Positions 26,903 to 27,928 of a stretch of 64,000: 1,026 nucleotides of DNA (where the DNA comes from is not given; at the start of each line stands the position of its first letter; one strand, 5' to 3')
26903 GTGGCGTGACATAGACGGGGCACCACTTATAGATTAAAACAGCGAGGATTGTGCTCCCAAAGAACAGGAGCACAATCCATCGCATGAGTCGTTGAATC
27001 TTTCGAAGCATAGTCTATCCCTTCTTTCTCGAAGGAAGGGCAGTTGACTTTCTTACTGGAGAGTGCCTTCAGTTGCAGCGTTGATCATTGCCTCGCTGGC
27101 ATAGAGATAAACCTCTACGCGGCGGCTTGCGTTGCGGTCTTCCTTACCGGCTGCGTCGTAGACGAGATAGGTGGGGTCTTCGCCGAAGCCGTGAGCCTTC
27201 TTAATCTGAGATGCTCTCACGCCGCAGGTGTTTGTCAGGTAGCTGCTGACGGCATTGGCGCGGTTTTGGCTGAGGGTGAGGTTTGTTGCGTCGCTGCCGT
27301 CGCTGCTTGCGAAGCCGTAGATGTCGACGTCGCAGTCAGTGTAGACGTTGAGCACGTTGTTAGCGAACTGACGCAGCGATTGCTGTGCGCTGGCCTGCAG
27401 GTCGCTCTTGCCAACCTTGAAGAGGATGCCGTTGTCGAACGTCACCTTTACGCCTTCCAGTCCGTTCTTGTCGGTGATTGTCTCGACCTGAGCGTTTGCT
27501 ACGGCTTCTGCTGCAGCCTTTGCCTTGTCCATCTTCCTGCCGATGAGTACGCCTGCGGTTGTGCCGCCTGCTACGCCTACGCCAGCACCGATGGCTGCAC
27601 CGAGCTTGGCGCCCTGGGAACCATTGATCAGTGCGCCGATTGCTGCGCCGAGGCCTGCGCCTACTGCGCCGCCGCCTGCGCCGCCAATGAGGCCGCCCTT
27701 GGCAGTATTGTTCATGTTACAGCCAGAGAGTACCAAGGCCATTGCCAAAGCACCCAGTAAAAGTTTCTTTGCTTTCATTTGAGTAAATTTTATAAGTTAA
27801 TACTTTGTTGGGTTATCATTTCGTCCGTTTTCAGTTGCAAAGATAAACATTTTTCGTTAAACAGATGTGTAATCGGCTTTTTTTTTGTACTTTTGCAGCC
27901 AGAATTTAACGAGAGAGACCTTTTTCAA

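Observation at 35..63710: Dispersed intergenic arrays of 21-22-bp phased units built on a CACGTG palindrome (nine loci in 64 kb)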

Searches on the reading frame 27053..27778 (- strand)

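Call 20: search_protein_families(library=pfam, proteins=[window:27053-27778:-])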
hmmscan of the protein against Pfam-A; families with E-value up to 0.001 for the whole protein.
window:27053-27778:- (241 aa): 1 family
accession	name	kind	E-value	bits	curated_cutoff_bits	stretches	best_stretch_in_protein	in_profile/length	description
PF00691.25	OmpA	-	5.3e-17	62.4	27.2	1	119-217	1-96/98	OmpA family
